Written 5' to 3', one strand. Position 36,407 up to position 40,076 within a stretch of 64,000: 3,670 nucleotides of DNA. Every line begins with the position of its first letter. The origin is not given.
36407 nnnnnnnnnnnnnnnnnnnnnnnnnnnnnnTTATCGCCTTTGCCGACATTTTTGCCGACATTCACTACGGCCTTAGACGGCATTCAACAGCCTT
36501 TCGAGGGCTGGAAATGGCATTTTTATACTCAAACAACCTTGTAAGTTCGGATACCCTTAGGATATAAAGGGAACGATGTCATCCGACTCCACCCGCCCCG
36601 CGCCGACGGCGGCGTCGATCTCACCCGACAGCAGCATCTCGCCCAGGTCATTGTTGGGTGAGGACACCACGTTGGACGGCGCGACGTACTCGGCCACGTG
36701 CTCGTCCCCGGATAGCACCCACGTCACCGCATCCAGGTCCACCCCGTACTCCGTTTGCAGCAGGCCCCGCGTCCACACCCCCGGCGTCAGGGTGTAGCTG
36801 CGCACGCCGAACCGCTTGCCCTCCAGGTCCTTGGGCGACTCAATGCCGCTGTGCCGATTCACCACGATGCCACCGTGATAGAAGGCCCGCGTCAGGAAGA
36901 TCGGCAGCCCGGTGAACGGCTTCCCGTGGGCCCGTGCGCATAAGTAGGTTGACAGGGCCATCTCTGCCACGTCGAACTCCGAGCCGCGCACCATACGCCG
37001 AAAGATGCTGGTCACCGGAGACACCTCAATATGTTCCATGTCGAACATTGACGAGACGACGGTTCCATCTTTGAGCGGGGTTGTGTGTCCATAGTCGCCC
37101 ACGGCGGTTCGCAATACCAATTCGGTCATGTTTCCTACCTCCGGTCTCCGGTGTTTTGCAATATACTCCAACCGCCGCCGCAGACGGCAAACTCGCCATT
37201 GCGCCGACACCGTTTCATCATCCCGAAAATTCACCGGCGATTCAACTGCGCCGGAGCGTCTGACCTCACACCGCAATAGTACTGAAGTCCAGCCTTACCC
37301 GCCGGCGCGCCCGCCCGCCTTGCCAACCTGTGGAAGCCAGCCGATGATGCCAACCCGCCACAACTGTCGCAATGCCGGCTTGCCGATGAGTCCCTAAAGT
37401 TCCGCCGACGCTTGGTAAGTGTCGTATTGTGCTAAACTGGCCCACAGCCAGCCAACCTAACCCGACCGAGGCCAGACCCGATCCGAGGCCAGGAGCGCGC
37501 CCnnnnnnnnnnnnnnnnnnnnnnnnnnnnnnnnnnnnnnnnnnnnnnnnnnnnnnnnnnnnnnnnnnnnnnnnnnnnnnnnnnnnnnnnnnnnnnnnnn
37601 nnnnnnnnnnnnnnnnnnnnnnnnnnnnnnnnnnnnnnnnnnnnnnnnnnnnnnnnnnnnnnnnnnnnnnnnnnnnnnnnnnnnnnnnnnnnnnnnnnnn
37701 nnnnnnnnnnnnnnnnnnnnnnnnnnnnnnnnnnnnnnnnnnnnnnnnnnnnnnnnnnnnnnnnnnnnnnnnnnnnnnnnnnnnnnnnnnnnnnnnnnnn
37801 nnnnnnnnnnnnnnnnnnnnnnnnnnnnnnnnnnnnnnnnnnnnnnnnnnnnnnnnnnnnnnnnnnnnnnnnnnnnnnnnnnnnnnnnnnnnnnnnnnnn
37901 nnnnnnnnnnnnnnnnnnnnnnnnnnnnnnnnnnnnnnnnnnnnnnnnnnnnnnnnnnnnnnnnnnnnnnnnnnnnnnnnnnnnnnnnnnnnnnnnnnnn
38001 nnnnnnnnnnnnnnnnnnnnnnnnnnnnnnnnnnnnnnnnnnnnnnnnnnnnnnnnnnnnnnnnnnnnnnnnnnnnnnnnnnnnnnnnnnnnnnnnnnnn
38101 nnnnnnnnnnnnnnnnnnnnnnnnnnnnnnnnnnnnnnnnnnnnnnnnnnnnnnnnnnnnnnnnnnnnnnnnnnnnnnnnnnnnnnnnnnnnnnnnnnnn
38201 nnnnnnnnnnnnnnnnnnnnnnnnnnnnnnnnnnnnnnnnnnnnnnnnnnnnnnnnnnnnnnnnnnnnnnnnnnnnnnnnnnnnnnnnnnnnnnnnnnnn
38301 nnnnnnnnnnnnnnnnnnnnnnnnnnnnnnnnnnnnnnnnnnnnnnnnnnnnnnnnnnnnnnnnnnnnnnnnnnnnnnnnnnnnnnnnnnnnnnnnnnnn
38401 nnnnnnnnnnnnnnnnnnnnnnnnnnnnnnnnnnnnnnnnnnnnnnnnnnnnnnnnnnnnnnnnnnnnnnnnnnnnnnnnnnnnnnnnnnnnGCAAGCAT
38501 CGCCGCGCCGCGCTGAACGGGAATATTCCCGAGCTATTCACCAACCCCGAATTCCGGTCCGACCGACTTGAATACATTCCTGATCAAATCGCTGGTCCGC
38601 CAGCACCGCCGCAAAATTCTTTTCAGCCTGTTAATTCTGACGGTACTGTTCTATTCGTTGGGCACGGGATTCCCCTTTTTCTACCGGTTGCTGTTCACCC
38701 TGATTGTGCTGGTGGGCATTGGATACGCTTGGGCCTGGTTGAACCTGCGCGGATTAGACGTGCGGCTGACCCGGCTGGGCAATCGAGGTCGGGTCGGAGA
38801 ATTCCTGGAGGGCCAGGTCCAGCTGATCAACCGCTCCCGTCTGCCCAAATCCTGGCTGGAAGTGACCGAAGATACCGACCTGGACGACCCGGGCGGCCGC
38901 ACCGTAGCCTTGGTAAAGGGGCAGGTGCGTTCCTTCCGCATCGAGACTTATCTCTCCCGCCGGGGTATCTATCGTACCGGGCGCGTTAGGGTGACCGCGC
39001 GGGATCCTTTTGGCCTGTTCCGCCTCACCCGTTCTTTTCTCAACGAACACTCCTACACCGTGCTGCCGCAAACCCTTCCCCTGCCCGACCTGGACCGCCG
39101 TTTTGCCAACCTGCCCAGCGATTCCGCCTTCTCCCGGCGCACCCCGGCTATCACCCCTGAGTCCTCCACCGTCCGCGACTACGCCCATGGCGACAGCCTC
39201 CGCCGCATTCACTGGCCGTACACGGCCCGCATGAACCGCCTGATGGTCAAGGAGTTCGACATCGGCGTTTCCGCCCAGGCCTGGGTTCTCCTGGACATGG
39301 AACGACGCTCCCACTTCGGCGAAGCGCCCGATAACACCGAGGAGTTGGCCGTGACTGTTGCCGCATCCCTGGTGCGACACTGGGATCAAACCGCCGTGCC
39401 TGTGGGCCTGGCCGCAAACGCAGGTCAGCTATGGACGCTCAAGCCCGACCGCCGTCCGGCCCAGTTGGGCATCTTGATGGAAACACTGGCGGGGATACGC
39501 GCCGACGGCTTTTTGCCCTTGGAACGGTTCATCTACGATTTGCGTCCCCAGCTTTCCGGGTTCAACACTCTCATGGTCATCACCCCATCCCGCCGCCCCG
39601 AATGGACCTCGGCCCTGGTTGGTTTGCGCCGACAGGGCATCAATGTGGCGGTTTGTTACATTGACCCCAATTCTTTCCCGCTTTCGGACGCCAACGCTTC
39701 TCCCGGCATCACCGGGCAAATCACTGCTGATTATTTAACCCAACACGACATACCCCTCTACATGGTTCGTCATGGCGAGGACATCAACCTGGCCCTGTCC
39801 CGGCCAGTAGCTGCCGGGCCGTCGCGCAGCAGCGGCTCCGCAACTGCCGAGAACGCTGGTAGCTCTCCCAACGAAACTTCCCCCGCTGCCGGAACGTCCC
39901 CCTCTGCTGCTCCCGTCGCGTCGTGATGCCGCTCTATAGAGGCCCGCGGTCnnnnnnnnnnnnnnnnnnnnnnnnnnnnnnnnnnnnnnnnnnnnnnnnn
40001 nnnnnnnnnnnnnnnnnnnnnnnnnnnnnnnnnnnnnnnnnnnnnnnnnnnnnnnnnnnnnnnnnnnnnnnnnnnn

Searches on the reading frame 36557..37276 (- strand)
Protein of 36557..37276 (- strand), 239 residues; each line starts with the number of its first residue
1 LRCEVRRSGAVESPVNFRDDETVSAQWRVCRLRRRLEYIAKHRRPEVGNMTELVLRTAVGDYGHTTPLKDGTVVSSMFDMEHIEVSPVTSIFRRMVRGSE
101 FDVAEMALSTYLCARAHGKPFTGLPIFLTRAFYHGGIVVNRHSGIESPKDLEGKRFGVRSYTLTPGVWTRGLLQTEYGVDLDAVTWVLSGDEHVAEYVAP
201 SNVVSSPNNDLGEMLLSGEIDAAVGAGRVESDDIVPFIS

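Call 10: search_protein_families(library=pfam, proteins=[window:36557-37276:-], max_evalue=0.01)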
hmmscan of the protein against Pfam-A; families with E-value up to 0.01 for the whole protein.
window:36557-37276:- (239 aa): 2 families
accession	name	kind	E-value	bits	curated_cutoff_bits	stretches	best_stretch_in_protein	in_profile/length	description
PF12974.12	Phosphonate-bd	-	1e-07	32.1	27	1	89-192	39-146/242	ABC transporter, phosphonate, periplasmic substrate-binding protein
PF09084.16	NMT1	-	8.2e-06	26.3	20.5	1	102-195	44-133/216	NMT1/THI5 like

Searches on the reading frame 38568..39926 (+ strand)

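Call 59: search_protein_families(library=pfam, proteins=[window:38568-39926:+], max_evalue=0.00001)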
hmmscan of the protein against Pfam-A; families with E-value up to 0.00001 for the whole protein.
window:38568-39926:+ (452 aa): 1 family
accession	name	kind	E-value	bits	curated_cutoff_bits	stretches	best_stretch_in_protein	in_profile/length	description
PF01882.25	DUF58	-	8.5e-16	58.2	23.4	1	202-296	2-96/216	Protein of unknown function DUF58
